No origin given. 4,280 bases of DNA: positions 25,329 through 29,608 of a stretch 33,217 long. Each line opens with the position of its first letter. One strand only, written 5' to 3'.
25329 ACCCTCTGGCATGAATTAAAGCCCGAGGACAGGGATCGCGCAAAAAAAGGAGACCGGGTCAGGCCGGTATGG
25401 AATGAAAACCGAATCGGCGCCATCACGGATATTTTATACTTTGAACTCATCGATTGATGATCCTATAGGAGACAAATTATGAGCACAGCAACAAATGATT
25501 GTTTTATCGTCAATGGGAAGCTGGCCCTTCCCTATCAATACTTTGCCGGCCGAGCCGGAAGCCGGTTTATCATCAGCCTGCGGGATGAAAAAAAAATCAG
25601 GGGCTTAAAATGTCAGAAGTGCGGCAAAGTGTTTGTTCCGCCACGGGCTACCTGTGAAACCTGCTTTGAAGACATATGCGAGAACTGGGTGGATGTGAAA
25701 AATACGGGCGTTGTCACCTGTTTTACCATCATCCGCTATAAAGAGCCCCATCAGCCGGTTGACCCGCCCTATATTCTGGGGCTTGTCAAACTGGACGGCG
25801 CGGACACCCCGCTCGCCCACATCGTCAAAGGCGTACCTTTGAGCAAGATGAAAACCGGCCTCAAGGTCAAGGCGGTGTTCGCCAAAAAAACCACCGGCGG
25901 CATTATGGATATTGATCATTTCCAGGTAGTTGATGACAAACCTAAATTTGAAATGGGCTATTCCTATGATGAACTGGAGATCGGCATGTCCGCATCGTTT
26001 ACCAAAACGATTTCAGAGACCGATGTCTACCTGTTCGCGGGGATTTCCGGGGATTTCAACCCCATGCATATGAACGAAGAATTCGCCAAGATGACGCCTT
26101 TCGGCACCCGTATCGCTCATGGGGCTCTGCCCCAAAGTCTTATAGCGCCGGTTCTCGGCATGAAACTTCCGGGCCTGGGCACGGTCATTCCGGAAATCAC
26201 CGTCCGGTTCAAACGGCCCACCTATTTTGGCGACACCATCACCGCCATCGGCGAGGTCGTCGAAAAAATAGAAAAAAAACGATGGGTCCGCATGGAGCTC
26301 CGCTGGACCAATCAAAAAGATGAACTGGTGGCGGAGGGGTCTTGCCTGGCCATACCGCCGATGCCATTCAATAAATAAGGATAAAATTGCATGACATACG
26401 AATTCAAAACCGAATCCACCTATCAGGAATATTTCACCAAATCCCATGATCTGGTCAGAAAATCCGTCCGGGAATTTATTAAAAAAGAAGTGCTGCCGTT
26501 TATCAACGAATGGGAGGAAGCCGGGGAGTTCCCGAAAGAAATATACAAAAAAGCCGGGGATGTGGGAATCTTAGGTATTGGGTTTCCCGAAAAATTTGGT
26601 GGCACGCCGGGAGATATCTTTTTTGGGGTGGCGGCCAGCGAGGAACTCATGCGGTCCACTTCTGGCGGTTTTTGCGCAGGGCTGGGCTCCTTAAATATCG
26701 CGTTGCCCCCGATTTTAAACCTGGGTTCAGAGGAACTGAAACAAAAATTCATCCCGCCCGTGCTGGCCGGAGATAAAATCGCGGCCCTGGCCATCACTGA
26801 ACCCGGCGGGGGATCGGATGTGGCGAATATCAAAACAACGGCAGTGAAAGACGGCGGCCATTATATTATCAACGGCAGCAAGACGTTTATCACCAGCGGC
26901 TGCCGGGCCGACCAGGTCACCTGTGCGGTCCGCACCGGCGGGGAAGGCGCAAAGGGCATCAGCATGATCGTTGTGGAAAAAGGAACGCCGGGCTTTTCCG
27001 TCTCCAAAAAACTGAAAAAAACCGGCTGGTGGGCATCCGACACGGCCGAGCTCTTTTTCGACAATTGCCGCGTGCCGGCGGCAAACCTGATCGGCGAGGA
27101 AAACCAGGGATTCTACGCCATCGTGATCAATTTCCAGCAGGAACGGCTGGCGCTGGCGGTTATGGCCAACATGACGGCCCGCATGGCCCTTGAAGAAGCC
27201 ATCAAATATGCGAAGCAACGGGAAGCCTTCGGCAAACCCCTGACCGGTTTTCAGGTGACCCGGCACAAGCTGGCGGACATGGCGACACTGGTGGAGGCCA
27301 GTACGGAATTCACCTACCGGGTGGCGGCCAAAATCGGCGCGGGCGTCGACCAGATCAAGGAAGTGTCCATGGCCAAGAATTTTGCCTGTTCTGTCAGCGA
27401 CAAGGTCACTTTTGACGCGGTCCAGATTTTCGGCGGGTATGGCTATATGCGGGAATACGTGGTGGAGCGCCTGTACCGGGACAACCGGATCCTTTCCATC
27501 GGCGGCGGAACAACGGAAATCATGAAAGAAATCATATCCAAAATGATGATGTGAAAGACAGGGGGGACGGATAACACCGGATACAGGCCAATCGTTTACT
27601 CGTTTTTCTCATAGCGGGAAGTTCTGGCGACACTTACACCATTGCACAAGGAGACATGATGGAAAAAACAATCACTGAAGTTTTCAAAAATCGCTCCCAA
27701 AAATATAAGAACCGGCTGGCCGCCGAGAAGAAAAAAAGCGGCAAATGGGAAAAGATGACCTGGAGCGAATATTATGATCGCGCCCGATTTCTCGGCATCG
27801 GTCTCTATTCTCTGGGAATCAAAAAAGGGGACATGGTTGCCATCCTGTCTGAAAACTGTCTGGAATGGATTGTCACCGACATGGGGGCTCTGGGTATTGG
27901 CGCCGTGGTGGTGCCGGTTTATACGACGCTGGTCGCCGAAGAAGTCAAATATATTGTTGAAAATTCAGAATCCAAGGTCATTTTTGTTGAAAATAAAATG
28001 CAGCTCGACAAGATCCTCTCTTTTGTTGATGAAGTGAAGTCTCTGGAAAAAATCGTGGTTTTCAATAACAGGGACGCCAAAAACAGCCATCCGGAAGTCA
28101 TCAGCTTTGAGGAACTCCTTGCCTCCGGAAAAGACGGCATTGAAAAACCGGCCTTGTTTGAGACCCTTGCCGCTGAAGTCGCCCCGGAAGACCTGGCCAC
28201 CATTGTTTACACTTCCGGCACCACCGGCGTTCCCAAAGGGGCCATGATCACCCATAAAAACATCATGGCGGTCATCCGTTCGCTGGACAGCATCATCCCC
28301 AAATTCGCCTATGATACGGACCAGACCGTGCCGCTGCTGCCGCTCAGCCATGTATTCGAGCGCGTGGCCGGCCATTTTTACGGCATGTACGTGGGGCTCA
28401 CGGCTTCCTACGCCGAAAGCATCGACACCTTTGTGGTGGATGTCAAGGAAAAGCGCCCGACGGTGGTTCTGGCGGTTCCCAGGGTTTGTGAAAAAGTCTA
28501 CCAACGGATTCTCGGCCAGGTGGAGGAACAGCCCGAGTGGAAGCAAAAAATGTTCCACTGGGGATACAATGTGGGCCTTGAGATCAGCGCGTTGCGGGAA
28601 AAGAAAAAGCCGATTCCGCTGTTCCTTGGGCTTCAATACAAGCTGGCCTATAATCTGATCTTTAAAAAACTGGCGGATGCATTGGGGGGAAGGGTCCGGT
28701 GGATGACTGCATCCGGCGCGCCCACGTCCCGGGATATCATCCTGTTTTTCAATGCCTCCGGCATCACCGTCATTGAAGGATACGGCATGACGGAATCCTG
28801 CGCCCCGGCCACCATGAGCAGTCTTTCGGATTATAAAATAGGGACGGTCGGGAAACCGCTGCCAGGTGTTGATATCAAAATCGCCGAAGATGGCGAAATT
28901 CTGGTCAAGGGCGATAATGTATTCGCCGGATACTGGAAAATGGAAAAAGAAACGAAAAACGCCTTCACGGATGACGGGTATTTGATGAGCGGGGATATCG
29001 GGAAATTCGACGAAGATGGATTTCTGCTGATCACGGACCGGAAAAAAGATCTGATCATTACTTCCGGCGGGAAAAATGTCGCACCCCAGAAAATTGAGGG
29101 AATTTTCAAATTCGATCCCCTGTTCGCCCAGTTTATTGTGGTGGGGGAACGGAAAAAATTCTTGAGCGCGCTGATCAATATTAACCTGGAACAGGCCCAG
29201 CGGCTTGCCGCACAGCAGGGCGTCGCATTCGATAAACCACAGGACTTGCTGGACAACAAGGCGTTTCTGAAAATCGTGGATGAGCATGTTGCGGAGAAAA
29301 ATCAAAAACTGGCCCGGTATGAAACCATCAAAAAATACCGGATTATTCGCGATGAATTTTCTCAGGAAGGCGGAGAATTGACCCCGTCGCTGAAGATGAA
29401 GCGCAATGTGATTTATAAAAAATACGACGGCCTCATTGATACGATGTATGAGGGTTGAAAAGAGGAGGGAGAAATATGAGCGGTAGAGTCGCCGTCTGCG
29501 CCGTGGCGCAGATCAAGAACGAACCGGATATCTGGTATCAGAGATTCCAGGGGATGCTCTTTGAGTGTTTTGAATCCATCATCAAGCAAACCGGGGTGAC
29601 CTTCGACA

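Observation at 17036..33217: Locus-level hypothesis: a C-C lyase pathway like steroid side-chain cleavage, for a bulky lipid-CoA, in an anaerobe-like genome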

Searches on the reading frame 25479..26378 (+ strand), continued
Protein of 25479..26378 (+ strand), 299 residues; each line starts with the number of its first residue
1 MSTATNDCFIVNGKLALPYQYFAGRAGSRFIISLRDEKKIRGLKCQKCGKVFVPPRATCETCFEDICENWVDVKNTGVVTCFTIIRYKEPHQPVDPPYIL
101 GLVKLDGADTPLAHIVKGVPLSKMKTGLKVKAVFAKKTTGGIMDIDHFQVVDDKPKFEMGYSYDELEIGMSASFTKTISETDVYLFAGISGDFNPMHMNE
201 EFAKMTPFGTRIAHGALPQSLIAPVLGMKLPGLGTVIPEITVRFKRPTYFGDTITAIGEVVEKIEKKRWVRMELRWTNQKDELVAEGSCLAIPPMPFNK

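Call 93: search_solved_structures(query=L047:2549-4174:+, max_evalue=1e-30, show_alignments=0)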
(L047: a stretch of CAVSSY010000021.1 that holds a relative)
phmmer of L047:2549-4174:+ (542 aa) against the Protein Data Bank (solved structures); distinct sequences matched with E-value up to 1e-30: 39.
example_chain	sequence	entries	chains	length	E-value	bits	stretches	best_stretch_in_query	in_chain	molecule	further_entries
3u9r_B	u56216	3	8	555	5.4e-201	672.1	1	4-542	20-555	Methylcrotonyl-CoA carboxylase, beta-subunit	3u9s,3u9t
8j4z_J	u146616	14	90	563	6.7e-199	665.3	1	6-542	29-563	Methylcrotonoyl-CoA carboxylase beta chain, mitochondrial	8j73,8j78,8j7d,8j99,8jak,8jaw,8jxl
9tps_A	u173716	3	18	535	8.4e-198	661.6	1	5-542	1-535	Propionyl CoA carboxylase beta subunit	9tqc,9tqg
4q0g_A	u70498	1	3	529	2e-197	660.4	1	18-542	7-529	Probable acetyl-/propionyl-CoA carboxylase (Beta subunit) AccD1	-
9yx0_G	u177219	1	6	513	1.2e-190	638.1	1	28-542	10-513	Carboxyl transferase domain protein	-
8rth_B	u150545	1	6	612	5.6e-174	583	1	13-542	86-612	methylcrotonoyl-CoA carboxylase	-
8f3d_A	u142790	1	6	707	7.8e-161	539.6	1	34-531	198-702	3-methylcrotonyl-CoA carboxylase beta-subunit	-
8f41_B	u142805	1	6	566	1.3e-160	538.9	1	34-526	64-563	3-methylcrotonyl-CoA carboxylase, beta-subunit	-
5ikl_B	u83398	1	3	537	4.4e-137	461.3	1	8-532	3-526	Geranyl-CoA carboxylase, beta-subunit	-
1vrg_A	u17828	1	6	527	5.8e-73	249.7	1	48-518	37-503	propionyl-CoA carboxylase, beta subunit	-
1on3_A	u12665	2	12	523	9.6e-71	242.4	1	46-522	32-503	Methylmalonyl-CoA carboxyltransferase 12S subunit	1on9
7w5u_A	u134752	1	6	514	2.8e-69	237.5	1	40-521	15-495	Acetyl-CoA carboxylase complex, beta-chain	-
1x0u_A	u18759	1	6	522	6.1e-69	236.4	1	28-520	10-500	hypothetical methylmalonyl-CoA decarboxylase alpha subunit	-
6ybp_A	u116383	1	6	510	8.1e-68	232.7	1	31-464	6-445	Propionyl-CoA carboxylase beta chain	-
8pn7_A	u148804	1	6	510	1e-67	232.4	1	33-468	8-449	Propionyl-CoA carboxylase beta chain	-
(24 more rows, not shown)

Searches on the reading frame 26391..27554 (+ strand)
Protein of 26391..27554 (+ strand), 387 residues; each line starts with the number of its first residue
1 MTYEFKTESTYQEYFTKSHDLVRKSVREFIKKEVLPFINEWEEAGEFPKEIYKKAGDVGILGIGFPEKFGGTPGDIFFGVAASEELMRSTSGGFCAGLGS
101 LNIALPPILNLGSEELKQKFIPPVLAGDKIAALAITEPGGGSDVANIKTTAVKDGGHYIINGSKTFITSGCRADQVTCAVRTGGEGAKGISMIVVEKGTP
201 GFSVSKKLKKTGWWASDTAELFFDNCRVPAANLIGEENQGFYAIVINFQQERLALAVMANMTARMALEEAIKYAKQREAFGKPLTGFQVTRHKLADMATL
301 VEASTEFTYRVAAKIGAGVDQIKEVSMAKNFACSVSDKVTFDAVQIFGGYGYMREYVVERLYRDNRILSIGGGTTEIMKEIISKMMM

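Call 3: search_protein_families(library=pfam, proteins=[window:26391-27554:+])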
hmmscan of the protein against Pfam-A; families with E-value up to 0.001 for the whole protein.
window:26391-27554:+ (387 aa): 4 families
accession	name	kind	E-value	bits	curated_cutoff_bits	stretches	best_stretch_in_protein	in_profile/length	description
PF00441.29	Acyl-CoA_dh_1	-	2.2e-45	154.9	22.4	1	238-386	1-149/150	Acyl-CoA dehydrogenase, C-terminal domain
PF02771.21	Acyl-CoA_dh_N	-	3.2e-28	98.8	22.9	1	16-128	1-113/113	Acyl-CoA dehydrogenase, N-terminal domain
PF02770.24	Acyl-CoA_dh_M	-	1.3e-25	89.8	33.3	1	132-226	1-97/97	Acyl-CoA dehydrogenase, middle domain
PF08028.16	Acyl-CoA_dh_2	-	3.6e-14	53.6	22.7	1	262-367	10-125/134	Acyl-CoA dehydrogenase, C-terminal domain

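Call 7: search_protein_families(library=ncbifam, proteins=[window:26391-27554:+], max_evalue=0.00001)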
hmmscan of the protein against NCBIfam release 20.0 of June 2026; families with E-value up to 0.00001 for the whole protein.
window:26391-27554:+ (387 aa): 20 families
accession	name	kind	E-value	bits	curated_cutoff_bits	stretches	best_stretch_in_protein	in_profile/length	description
NF042972.1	AcrlCoAredClosAcrC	equivalog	3.5e-104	348.5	640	1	14-386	4-376/378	acryloyl-CoA reductase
NF043006.1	CyhCrbnylCoADH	equivalog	3.3e-81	273.2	650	1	22-385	11-374/380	cyclohexane-1-carbonyl-CoA dehydrogenase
NF058590.1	AcCoDHFadEBacil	equivalog_domain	1.2e-78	265.1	600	1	12-387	18-411/586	acyl-CoA dehydrogenase FadE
NF008997.0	PRK12341.1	equivalog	3.7e-75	253.4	537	1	16-384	6-374/382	acyl-CoA dehydrogenase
NF045552.1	GlutCoADH_Des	equivalog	1e-73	248.8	470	1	15-383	5-376/387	glutaryl-CoA dehydrogenase Acd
NF042439.1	SulpropCoADesulf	equivalog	1.2e-62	211.9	600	1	24-385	2-369/379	3-sulfinopropanoyl-CoA desulfinase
NF045652.1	ProlPCPDhRedW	equivalog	6.2e-62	209.6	650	1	22-386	7-373/376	L-prolyl-[peptidyl-carrier protein] dehydrogenase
TIGR03207.1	cyc_hxne_CoA_dh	equivalog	2e-57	194.6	575.35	1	24-384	10-369/372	cyclohexanecarboxyl-CoA dehydrogenase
NF002885.1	PRK03354.1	equivalog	5.6e-57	193.5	540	1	15-383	5-370/378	crotonobetainyl-CoA dehydrogenase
NF053553.1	prodigi_MBC_PigA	equivalog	1.4e-56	192.3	500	1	23-386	13-379/381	prodigiosin MBC biosynthesis dehydrogenase PigA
NF052270.1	Staph_DH_FadE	equivalog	2.3e-34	118.8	600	1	17-385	23-392/400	acyl-CoA dehydrogenase FadE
TIGR03204.1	pimC_large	equivalog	8.8e-34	117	623.85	1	15-316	4-306/395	pimeloyl-CoA dehydrogenase large subunit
NF037942.1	ac_ACP_DH_MbtN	equivalog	1.7e-29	102.7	700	1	22-386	5-365/376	mycobactin biosynthesis acyl-ACP dehydrogenase MbtN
TIGR03203.1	pimD_small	equivalog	1.8e-24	86.6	652.7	1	42-364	33-354/378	pimeloyl-CoA dehydrogenase small subunit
NF049984.1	Rv1679_FadE16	equivalog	2e-20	73.4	600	1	42-383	20-362/371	Rv1679 family acyl-CoA dehydrogenase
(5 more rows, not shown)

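Call 56: search_solved_structures(query=window:26391-27554:+, max_evalue=1e-40, show_alignments=1)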
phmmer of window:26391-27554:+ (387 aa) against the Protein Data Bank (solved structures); distinct sequences matched with E-value up to 1e-40: 58.
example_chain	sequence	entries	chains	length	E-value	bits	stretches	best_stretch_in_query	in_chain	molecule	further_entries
3r7k_A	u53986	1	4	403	1.8e-117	395.7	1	21-385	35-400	Probable acyl CoA dehydrogenase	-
3oib_A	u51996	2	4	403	8.8e-109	367.2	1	14-385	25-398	Acyl-CoA dehydrogenase | Putative acyl-CoA dehydrogenase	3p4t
2pg0_A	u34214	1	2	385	7.3e-97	328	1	13-385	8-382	Acyl-CoA dehydrogenase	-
5lnx_A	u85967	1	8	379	2.9e-95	322.7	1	15-386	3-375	Acyl-CoA dehydrogenase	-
8w0t_A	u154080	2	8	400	4.8e-89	302.2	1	11-384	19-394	Long-chain specific acyl-CoA dehydrogenase, mitochondrial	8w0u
8w0z_A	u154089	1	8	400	1.3e-88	300.8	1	11-384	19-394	Long-chain specific acyl-CoA dehydrogenase, mitochondrial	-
5ol2_C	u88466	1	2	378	3e-83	283.2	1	16-385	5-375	Acyl-CoA dehydrogenase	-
7szv_A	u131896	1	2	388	7.8e-79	268.6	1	17-384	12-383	Acyl-CoA dehydrogenase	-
6fah_C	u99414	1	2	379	3.1e-77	263.4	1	14-386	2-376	Caffeyl-CoA reductase-Etf complex subunit CarC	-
4l1f_A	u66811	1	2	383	6.4e-77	262.3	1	16-386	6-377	Acyl-CoA dehydrogenase domain protein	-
4iv6_A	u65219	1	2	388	9.9e-77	261.7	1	16-386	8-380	Acyl-CoA dehydrogenase FadE3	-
1ukw_A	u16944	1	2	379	6.1e-74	252.5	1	22-385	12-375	acyl-CoA dehydrogenase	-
4u83_A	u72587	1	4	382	1e-72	248.5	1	15-384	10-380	Acyl-CoA dehydrogenase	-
4m9a_A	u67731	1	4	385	1.9e-72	247.6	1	13-385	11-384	Acyl-CoA dehydrogenase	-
1ivh_A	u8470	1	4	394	9.2e-72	245.4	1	21-384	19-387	ISOVALERYL-COA DEHYDROGENASE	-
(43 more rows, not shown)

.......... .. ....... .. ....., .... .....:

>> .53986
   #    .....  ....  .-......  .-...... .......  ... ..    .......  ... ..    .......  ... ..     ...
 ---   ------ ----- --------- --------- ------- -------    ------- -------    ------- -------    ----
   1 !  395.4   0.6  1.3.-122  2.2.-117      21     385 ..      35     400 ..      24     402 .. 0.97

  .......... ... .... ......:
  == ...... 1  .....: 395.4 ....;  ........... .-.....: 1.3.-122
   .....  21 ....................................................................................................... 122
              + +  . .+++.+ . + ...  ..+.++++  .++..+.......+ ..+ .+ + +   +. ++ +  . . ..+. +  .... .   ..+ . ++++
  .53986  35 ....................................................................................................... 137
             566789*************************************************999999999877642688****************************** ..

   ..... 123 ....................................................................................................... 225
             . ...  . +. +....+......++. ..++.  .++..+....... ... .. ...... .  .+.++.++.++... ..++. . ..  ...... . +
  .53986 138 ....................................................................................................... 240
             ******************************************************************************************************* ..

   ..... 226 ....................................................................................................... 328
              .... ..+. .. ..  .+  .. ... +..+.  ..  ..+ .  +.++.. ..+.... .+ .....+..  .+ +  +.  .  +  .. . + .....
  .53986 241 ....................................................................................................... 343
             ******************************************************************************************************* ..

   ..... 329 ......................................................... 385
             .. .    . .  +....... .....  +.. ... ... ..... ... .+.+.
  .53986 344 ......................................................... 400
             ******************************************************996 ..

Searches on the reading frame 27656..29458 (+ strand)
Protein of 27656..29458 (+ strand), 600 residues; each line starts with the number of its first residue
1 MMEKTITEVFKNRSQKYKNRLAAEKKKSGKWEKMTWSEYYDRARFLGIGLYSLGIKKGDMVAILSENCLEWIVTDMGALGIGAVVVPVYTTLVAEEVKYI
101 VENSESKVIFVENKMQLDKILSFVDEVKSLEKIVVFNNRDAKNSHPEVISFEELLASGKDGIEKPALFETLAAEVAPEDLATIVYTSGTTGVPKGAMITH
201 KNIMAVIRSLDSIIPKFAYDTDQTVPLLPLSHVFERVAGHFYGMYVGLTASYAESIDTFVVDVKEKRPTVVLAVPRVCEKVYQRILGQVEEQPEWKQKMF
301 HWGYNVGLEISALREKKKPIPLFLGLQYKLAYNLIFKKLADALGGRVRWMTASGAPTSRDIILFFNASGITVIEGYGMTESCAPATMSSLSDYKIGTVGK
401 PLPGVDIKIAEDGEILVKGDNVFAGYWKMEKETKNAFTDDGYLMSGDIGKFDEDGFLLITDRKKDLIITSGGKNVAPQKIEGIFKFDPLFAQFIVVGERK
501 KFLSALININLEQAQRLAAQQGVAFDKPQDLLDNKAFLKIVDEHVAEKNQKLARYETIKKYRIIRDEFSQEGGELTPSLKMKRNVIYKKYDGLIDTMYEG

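Call 3: search_protein_families(library=pfam, proteins=[window:27656-29458:+])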
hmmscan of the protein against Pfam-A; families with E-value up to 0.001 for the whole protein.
window:27656-29458:+ (600 aa): 2 families
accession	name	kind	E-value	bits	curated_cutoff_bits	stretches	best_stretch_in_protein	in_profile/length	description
PF00501.34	AMP-binding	-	1.9e-79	267.7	29.9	1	11-427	2-384/384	AMP-binding enzyme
PF23562.2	AMP-binding_C_3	-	3.1e-11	44.1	20.8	1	465-599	2-121/124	AMP-binding enzyme C-terminal domain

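Call 7: search_protein_families(library=ncbifam, proteins=[window:27656-29458:+], max_evalue=0.00001)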
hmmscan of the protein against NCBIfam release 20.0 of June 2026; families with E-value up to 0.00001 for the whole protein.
window:27656-29458:+ (600 aa): 101 families (the best 25 are shown)
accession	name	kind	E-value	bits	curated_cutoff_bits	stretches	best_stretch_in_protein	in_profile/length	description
NF038343.1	ligase_FadD11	exception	4e-115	385.4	950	1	6-599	3-582/585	fatty acid--CoA ligase FadD11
NF004837.0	PRK06187.1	subfamily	6.9e-80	268.8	476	2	2-284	6-277/531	long-chain-fatty-acid--CoA ligase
NF005801.1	PRK07656.1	equivalog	1.8e-66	224.8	657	2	5-286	2-268/500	FadD3 family acyl-CoA ligase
NF005702.0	PRK07514.1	subfamily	1.9e-58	198.1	558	2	339-486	264-422/506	malonyl-CoA synthase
NF004114.0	PRK05605.1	equivalog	6.9e-58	196.3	766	3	366-500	360-505/575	long-chain-fatty-acid--CoA ligase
TIGR01923.1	menE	equivalog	2.1e-56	191.6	330.15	2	353-499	232-383/442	o-succinylbenzoate--CoA ligase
NF002966.0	PRK03640.1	equivalog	4.2e-54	183.9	556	3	343-500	252-418/483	o-succinylbenzoate--CoA ligase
NF041592.1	carboxyl_red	equivalog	1.4e-53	181.9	1300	2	25-293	69-347/1160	carboxylic acid reductase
NF006182.0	PRK08316.1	subfamily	2.9e-53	181.2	663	2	3-276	10-269/523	fatty acyl-CoA synthetase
NF052269.1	Staph_lig_FadD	equivalog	2.9e-53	181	650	2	346-501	266-431/499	long-chain-fatty-acid--CoA ligase FadD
NF009233.0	PRK12583.1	subfamily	7.3e-53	179.8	832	2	3-275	17-299/558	fatty acid CoA ligase family protein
NF005307.0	PRK06839.1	equivalog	7.8e-52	176.5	748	2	346-499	265-428/496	o-succinylbenzoate--CoA ligase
NF006181.0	PRK08314.1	subfamily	8.9e-51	172.8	705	2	33-237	49-261/563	long-chain-fatty-acid--CoA ligase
NF009232.0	PRK12582.1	subfamily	2.3e-50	171.5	777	2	3-275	48-324/624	acyl-CoA synthetase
NF006523.0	PRK08974.1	equivalog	8.9e-48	162.7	884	2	366-510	347-500/561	long-chain-fatty-acid--CoA ligase FadD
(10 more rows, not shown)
